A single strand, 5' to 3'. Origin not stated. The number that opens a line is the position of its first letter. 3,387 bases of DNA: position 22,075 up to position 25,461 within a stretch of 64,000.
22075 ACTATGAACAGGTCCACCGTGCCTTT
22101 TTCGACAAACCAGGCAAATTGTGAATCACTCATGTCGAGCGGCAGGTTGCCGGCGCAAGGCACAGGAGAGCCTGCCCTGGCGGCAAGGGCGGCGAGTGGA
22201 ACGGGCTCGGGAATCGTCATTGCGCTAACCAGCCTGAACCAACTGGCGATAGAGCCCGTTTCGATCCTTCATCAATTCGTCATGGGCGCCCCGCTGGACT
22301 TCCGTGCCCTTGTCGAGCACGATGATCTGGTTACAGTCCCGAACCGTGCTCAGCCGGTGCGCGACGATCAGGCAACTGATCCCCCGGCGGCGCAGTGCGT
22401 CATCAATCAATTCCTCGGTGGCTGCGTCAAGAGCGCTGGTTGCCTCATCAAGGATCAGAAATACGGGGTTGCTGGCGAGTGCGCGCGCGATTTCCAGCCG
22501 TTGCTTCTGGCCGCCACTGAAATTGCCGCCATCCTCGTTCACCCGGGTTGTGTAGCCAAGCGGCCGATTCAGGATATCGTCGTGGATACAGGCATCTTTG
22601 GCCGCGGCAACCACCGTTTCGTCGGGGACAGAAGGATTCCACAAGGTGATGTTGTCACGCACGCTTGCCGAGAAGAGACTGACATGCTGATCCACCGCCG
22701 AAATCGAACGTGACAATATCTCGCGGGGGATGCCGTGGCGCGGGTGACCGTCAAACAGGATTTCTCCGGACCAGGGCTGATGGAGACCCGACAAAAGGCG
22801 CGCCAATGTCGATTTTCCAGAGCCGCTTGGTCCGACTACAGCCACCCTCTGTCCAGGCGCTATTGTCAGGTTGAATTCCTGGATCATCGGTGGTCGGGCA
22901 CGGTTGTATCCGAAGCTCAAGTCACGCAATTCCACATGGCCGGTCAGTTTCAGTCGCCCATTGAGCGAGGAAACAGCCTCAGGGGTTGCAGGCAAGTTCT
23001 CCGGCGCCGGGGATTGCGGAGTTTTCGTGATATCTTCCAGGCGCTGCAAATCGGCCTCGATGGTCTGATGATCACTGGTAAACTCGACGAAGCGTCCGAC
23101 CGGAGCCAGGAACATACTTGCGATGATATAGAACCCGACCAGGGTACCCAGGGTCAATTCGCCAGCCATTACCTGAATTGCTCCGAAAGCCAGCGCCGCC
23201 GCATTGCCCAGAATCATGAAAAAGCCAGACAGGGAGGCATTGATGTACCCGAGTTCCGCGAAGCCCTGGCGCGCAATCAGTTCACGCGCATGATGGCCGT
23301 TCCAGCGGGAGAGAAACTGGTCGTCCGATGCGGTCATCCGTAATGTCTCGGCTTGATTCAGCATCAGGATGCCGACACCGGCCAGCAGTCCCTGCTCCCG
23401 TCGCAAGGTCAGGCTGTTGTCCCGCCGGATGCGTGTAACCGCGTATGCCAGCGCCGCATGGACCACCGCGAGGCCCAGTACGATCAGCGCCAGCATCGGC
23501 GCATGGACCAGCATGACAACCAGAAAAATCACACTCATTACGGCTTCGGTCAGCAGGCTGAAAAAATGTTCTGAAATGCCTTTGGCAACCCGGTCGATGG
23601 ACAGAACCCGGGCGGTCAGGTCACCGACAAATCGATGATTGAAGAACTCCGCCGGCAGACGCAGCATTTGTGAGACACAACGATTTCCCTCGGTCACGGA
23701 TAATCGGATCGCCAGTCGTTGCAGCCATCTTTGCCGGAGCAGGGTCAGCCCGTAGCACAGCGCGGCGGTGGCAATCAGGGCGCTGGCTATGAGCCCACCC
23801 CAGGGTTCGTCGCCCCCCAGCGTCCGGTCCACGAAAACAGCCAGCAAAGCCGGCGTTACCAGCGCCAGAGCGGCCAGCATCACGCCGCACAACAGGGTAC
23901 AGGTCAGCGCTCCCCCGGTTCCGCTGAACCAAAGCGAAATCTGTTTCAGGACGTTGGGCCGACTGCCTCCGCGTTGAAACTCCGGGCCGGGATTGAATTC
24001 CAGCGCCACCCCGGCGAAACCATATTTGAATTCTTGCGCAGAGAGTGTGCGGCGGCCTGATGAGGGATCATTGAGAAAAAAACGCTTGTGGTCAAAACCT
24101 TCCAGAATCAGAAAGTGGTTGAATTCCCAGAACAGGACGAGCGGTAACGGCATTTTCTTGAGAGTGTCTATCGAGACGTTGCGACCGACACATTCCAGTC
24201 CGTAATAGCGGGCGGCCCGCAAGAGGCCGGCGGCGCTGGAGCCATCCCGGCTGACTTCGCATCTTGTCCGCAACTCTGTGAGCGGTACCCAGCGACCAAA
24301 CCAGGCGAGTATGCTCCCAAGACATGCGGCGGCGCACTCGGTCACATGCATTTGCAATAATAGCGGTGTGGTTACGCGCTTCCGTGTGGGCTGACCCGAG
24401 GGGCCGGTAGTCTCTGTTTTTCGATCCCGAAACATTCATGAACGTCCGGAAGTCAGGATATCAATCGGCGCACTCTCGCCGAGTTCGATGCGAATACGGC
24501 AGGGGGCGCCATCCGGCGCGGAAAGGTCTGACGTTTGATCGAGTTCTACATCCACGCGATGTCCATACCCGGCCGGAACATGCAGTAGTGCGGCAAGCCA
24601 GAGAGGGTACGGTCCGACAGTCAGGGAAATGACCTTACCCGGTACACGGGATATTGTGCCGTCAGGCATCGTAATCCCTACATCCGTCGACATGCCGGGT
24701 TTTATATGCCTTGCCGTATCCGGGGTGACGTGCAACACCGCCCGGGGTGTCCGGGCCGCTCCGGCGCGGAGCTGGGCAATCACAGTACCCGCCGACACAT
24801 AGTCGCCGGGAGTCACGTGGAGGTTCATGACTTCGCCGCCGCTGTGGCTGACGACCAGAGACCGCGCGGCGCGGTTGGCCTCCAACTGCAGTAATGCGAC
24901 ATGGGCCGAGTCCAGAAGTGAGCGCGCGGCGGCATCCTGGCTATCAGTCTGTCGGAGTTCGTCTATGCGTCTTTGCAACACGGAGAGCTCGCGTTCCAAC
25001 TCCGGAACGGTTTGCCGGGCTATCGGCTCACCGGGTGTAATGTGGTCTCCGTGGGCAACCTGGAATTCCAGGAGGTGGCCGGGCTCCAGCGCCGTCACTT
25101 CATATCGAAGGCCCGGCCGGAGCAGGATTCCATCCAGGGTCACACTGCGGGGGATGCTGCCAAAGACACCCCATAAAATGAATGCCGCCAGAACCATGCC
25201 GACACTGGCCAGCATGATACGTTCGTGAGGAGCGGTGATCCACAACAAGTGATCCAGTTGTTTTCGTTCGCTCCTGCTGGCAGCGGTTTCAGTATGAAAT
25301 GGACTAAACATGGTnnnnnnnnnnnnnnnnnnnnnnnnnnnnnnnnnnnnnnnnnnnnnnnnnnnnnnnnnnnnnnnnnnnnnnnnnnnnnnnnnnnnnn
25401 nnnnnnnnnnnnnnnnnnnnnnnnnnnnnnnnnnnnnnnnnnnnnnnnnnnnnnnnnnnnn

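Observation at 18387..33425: Candidate new RiPP system: NHLP precursor with a six-residue tri-cysteine core (LCCCGL) and an unusual lipid-type tailoring set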

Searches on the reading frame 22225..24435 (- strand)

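Call 5: search_protein_families(library=pfam, proteins=[window:22225-24435:-], max_evalue=0.01)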
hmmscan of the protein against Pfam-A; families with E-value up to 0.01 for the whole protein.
window:22225-24435:- (736 aa): 7 families
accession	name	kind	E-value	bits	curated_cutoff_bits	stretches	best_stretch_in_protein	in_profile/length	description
PF00005.33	ABC_tran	-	6.4e-32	111.5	25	1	519-667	2-137/137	ABC transporter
PF03412.21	Peptidase_C39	-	9.4e-29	100.4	22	1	24-151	3-132/133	Peptidase C39 family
PF00664.28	ABC_membrane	-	1.9e-28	100.4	28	1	179-446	3-274/274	ABC transporter transmembrane region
PF13191.12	AAA_16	-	6.1e-06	27.3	32.6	1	530-684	26-159/167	AAA ATPase domain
PF02463.25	SMC_N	-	1.9e-05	24.6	40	1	638-707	136-211/220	RecF/RecN/SMC N terminal domain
PF13401.12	AAA_22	-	0.00057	20.7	27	1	531-676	8-104/130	AAA domain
PF13521.12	AAA_28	-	0.0091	16.7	27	0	530-558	1-30/164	AAA domain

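Call 6: search_protein_families(library=ncbifam, proteins=[window:22225-24435:-], max_evalue=0.01)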
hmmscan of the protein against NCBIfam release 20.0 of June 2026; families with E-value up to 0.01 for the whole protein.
window:22225-24435:- (736 aa): 188 families (the best 25 are shown)
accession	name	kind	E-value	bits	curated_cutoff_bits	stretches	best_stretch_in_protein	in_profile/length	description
TIGR03796.1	NHLM_micro_ABC1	equivalog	9.1e-253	840.6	853.3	1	23-734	2-710/710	NHLP family bacteriocin export ABC transporter peptidase/permease/ATPase subunit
TIGR01846.1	type_I_sec_HlyB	subfamily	2e-117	393.2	725.55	1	50-734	16-690/694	type I secretion system permease/ATPase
TIGR03797.1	NHLM_micro_ABC2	equivalog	3.5e-106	356.3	709.4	1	159-734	120-683/686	NHLP bacteriocin export ABC transporter permease/ATPase subunit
TIGR03375.1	type_I_sec_LssB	subfamily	1.1e-87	295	693.1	1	37-724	5-691/696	type I secretion system permease/ATPase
TIGR00958.1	3a01208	subfamily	5.1e-86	289.5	874.6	1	253-733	240-711/711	antigen peptide transporter 2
TIGR01193.1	bacteriocin_ABC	subfamily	1.5e-82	278.2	523.85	1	30-734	3-707/708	peptide cleavage/export ABC transporter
TIGR02203.1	MsbA_lipidA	equivalog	2.6e-81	273.8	602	1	189-733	28-566/572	lipid A export permease/ATP-binding protein MsbA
TIGR02204.1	MsbA_rel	hypoth_equivalog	4.2e-79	266.7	780.4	1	179-734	22-573/576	ABC transporter, permease/ATP-binding protein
NF010178.0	PRK13657.1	equivalog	2e-71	241.2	733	1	413-735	256-569/588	glucan ABC transporter ATP-binding protein/ permease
NF052233.1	CphA_assoc_ABC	equivalog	2.8e-69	234.3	880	1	215-735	231-742/766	cyanophycin metabolism-associated ABC transporter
TIGR01842.1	type_I_sec_PrtD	subfamily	1.4e-67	228.4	510.15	1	177-723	8-542/544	type I secretion system permease/ATPase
NF045513.1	HepA_fam_ABC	equivalog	3.8e-65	220.5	725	1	220-729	100-603/610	heterocyst formation ABC transporter subunit HepA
NF008055.0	PRK10789.1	equivalog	3.8e-60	203.9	845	1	165-732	6-567/590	SmdA family multidrug ABC transporter permease/ATP-binding protein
TIGR01192.1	chvA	subfamily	2.9e-59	201.2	585.4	1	185-735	29-569/585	glucan export ABC transporter ATP-binding protein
NF008381.0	PRK11176.1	equivalog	6.2e-59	199.9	867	1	252-733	103-576/582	lipid A ABC transporter ATP-binding protein/permease MsbA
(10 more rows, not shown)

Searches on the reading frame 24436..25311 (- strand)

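Call 5: search_protein_families(library=pfam, proteins=[window:24436-25311:-], max_evalue=0.01)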
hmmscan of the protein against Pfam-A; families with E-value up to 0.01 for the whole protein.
window:24436-25311:- (291 aa): 6 families
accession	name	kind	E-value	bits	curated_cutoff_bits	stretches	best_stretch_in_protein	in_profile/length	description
PF13437.12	HlyD_3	-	1.1e-06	29.8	22.2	1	155-230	4-76/106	HlyD family secretion protein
PF13533.13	Biotin_lipoyl_2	-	2.2e-05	24.6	29.8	1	158-181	8-31/32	Biotin-lipoyl like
PF21668.3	RPOC_hybrid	-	6.8e-05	23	27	0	162-192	50-81/102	DNA-directed RNA polymerase subunit beta', hybrid domain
PF16576.10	HlyD_D23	-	0.00015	21.6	30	1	85-214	35-170/214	Barrel-sandwich domain of CusB or HlyD membrane-fusion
PF00364.28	Biotin_lipoyl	-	0.00094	19.4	22.1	0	153-181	45-73/73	Biotin-requiring enzyme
PF01551.29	Peptidase_M23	-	0.0051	17.4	28.7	0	162-195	53-85/96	Peptidase family M23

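Call 6: search_protein_families(library=ncbifam, proteins=[window:24436-25311:-], max_evalue=0.01)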
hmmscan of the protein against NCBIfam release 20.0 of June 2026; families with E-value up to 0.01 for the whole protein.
window:24436-25311:- (291 aa): 7 families
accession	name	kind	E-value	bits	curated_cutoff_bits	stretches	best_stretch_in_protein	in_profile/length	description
TIGR03794.1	NHLM_micro_HlyD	equivalog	3.7e-28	98.6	156.2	2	17-123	6-112/421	NHLP bacteriocin system secretion protein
TIGR01843.1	type_I_hlyD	subfamily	1.4e-08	34.2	208.65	1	29-136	3-110/422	HlyD family type I secretion periplasmic adaptor subunit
TIGR01730.1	RND_mfp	subfamily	9e-06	24.9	94.9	0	149-186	25-62/322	efflux RND transporter periplasmic adaptor subunit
TIGR02971.1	heterocyst_DevB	subfamily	0.00014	21.4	129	0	142-187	6-53/327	ABC exporter membrane fusion protein, DevB family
NF004547.1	PRK05889.1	equivalog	0.00019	21.6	75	0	153-180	42-69/71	biotin/lipoyl-binding carrier protein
NF005457.0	PRK07051.1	equivalog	0.00029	21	87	0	71-99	49-77/80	acetyl-CoA carboxylase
NF006079.0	PRK08225.1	equivalog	0.0079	16.2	95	0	153-181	41-69/70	acetyl-CoA carboxylase biotin carboxyl carrier protein subunit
